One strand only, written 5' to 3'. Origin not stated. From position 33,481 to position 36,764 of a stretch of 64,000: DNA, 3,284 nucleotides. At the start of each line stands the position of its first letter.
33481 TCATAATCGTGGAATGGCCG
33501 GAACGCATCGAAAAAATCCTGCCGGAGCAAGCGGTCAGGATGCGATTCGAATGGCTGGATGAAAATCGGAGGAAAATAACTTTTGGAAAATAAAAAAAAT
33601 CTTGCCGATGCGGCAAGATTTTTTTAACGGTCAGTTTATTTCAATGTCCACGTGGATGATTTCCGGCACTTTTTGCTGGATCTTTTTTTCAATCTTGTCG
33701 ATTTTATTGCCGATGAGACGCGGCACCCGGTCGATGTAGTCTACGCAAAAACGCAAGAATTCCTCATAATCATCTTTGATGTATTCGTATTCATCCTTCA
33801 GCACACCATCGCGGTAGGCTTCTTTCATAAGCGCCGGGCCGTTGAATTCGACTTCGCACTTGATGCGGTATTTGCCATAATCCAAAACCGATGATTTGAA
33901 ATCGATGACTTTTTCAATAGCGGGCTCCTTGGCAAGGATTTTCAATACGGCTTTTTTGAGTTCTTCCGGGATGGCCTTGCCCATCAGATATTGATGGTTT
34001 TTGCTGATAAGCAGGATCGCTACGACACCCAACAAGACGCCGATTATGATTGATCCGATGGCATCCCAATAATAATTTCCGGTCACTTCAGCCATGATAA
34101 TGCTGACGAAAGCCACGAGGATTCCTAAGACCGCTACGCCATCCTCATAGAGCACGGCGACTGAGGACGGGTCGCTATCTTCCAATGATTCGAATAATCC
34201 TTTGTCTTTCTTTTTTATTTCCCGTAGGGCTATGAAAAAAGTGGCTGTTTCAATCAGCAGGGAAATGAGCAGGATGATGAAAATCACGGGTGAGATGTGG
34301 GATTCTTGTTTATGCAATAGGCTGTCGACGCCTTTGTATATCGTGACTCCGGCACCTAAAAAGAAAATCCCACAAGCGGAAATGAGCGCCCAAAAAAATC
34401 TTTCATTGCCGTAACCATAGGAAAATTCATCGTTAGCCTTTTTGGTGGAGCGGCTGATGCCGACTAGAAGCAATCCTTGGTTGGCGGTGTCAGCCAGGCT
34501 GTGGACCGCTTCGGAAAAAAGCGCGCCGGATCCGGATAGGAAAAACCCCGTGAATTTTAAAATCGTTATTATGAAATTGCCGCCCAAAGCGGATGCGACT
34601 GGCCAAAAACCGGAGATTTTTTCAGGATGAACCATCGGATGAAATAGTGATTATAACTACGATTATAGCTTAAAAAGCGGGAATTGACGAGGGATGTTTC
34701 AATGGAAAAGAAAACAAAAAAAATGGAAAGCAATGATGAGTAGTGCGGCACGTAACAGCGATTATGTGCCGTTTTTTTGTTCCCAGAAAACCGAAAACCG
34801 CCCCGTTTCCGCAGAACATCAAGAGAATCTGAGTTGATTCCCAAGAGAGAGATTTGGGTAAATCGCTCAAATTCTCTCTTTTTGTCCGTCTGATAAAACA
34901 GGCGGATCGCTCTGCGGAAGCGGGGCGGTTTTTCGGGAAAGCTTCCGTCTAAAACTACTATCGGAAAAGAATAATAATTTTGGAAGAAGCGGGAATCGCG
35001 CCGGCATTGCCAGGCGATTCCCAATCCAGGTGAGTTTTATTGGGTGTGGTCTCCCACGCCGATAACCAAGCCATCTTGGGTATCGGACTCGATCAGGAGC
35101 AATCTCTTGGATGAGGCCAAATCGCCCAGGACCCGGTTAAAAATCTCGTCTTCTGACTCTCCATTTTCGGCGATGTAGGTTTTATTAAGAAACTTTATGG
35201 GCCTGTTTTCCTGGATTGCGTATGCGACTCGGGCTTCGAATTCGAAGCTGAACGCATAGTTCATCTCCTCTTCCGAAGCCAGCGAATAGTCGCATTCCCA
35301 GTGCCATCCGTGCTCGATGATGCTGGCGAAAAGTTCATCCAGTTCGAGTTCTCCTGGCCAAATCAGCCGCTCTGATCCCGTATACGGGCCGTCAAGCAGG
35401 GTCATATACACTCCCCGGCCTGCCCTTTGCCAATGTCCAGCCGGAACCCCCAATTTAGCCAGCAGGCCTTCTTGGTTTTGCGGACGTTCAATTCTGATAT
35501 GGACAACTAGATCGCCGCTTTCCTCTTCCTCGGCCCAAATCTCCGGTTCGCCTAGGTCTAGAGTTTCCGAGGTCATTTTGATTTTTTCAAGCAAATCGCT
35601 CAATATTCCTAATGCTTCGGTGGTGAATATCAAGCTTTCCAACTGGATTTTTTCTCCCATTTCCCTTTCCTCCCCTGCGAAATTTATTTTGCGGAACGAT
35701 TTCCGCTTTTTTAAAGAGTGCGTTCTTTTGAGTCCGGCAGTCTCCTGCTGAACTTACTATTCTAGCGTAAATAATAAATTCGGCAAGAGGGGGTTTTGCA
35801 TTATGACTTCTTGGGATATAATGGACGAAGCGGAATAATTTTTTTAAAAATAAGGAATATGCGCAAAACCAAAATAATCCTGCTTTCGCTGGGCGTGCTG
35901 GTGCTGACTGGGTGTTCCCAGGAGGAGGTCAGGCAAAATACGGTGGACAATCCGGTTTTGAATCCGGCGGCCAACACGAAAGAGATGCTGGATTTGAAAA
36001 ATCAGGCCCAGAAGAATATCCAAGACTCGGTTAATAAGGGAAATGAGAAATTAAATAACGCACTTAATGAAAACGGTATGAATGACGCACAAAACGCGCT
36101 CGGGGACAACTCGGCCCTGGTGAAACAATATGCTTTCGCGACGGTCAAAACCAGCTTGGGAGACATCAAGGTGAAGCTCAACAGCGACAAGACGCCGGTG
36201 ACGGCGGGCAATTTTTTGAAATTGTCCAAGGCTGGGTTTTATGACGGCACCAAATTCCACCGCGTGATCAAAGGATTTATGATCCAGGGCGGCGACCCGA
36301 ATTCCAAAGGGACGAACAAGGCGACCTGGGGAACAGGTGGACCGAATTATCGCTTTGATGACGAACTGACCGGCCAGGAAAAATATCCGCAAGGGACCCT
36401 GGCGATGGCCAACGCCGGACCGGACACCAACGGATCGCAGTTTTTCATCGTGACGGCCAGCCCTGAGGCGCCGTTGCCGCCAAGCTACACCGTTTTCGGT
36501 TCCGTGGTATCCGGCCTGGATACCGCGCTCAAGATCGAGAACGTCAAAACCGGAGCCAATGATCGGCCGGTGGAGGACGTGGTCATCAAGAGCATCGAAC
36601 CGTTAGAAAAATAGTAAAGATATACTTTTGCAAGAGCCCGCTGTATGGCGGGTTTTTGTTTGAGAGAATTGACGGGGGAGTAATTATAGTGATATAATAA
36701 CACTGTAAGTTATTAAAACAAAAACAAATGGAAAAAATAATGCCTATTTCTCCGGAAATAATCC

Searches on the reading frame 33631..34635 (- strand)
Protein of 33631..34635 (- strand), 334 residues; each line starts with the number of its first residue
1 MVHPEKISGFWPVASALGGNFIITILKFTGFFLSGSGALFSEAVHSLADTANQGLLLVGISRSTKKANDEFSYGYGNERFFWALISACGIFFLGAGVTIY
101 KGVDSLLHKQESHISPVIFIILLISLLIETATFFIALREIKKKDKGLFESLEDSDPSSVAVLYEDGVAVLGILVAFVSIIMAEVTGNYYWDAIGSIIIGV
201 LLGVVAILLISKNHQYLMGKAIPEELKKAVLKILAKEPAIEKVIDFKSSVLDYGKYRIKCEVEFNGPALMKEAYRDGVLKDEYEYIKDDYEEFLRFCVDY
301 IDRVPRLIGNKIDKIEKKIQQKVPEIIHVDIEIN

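Call 6: search_protein_families(library=pfam, proteins=[window:33631-34635:-], max_evalue=0.001)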
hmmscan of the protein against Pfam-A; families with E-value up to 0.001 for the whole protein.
window:33631-34635:- (334 aa): 1 family
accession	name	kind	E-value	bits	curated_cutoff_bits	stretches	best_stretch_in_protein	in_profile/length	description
PF01545.26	Cation_efflux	-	6.4e-37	127.7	26.6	1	16-218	4-198/198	Cation efflux family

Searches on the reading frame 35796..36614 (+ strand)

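Call 6: search_protein_families(library=pfam, proteins=[window:35796-36614:+], max_evalue=0.001)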
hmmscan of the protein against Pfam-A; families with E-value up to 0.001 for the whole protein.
window:35796-36614:+ (272 aa): 1 family
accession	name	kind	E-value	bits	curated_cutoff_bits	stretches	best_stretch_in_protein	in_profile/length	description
PF00160.26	Pro_isomerase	-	4.5e-48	163.9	21.7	1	115-268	2-158/159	Cyclophilin type peptidyl-prolyl cis-trans isomerase/CLD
